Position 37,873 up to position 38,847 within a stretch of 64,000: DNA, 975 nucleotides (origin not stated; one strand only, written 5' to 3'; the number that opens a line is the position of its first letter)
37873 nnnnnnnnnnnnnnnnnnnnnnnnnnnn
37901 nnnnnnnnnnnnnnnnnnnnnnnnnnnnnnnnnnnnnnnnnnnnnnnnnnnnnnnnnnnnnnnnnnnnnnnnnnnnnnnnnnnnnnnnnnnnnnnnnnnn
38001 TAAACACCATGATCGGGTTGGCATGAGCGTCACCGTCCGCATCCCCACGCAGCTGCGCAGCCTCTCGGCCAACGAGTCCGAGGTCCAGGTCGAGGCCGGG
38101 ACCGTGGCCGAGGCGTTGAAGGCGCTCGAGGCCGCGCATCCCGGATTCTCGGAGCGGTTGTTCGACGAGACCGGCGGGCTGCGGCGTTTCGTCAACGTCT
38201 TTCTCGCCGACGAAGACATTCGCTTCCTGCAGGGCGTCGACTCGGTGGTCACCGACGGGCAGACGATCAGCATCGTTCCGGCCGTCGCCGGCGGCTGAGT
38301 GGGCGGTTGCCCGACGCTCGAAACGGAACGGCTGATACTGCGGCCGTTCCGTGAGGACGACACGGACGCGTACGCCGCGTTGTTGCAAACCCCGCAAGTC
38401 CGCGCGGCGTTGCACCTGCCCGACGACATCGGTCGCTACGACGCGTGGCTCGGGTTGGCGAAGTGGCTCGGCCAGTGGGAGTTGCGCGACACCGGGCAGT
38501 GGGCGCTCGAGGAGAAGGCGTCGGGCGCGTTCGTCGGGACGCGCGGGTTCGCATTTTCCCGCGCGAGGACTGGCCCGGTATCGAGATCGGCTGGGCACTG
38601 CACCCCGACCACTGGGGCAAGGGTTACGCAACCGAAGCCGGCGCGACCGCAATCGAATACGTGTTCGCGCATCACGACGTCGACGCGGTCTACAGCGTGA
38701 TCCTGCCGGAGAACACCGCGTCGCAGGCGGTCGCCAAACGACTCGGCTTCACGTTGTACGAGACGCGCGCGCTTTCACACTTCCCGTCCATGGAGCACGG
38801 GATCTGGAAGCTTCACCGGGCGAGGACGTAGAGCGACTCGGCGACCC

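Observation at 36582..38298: SAM-I riboswitch controls a ThrC paralog plus a GG-terminated sulfur carrier: likely thiocarboxylate route to homocysteine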

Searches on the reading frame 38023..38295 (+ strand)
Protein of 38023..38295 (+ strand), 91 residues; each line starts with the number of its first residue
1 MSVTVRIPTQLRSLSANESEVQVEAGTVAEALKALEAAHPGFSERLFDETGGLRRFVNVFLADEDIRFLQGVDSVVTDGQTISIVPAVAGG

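Call 7: search_protein_families(library=ncbifam, proteins=[window:38023-38295:+], max_evalue=0.01)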
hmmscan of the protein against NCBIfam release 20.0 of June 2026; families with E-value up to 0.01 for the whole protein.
window:38023-38295:+ (91 aa): 3 families
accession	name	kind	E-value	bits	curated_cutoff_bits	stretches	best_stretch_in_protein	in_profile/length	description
NF041918.1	SAMP1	equivalog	2.2e-15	57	60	1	10-91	8-91/91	ubiquitin-like small modifier protein 1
TIGR01687.1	moaD_arch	subfamily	1.5e-10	41.4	49.5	1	3-91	1-88/88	MoaD family protein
NF053661.1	Urm1_like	equivalog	0.0083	16.3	70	0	16-91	12-79/79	Urm1-like protein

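Call 8: search_protein_families(library=pfam, proteins=[window:38023-38295:+], max_evalue=0.01)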
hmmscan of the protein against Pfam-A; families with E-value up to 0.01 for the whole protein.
window:38023-38295:+ (91 aa): 2 families
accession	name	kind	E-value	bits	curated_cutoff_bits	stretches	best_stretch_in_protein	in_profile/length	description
PF02597.26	ThiS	-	2.7e-12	47.5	22.5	1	5-91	1-76/76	ThiS family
PF06805.18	Lambda_tail_I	-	0.0017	19.1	23.8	1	21-91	21-83/83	Bacteriophage lambda tail assembly protein I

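Call 53: search_solved_structures(query=window:38023-38295:+, max_evalue=1, show_alignments=2)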
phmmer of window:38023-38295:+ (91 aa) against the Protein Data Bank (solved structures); distinct sequences matched with E-value up to 1: 11.
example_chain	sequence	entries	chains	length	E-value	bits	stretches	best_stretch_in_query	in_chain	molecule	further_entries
4n6e_B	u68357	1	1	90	1.4e-19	73.2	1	1-91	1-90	ThiS/MoaD family protein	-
3dwg_C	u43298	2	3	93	5.9e-19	71.2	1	1-91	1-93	9.5 kDa culture filtrate antigen cfp10A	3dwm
1v8c_A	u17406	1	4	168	1.2e-12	51.1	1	12-91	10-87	MoaD related protein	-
2m19_A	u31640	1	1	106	5e-07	33.2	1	25-91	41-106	Molybdopterin converting factor subunit 1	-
3po0_A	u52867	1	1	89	0.00064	23.3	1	22-91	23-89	Small archaeal modifier protein 1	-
2g1e_A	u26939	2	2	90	0.00066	23.3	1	3-91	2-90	hypothetical protein Ta0895 | Putative uncharacterized protein Ta0895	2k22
4hro_A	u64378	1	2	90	0.00071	23.2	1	22-91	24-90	Small archaeal modifier protein 1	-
2l83_A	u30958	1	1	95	0.00088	22.9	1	22-91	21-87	Small archaeal modifier protein 1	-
2l52_A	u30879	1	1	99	0.0054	20.4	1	5-91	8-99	METHANOSARCINA ACETIVORANS SAMP1 HOMOLOG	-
1vjk_A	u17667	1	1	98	0.065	17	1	5-91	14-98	molybdopterin converting factor, subunit 1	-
2k9x_A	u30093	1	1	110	0.6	13.9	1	44-91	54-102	Uncharacterized protein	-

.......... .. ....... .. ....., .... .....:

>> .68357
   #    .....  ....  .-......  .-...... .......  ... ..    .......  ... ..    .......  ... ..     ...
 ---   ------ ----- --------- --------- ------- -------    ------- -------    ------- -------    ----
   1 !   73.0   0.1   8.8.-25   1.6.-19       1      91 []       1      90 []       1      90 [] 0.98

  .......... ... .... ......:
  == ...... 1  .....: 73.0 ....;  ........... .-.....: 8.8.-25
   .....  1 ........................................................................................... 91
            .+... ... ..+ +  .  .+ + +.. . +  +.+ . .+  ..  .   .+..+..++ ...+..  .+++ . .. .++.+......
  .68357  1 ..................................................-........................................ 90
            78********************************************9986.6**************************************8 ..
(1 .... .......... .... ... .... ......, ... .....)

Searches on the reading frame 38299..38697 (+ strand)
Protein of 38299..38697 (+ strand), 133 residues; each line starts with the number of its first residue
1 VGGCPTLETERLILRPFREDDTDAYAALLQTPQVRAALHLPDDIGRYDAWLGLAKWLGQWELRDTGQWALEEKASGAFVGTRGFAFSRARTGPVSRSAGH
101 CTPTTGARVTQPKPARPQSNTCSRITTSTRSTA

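Call 7: search_protein_families(library=ncbifam, proteins=[window:38299-38697:+], max_evalue=0.01)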
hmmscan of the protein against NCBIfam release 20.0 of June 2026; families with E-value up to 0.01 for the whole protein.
window:38299-38697:+ (133 aa): 0 families

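Call 8: search_protein_families(library=pfam, proteins=[window:38299-38697:+], max_evalue=0.01)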
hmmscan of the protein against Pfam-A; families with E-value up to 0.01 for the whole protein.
window:38299-38697:+ (133 aa): 1 family
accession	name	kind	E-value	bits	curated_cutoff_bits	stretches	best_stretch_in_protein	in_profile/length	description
PF13302.13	Acetyltransf_3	-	1.4e-08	36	25.4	1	11-87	1-74/138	Acetyltransferase (GNAT) domain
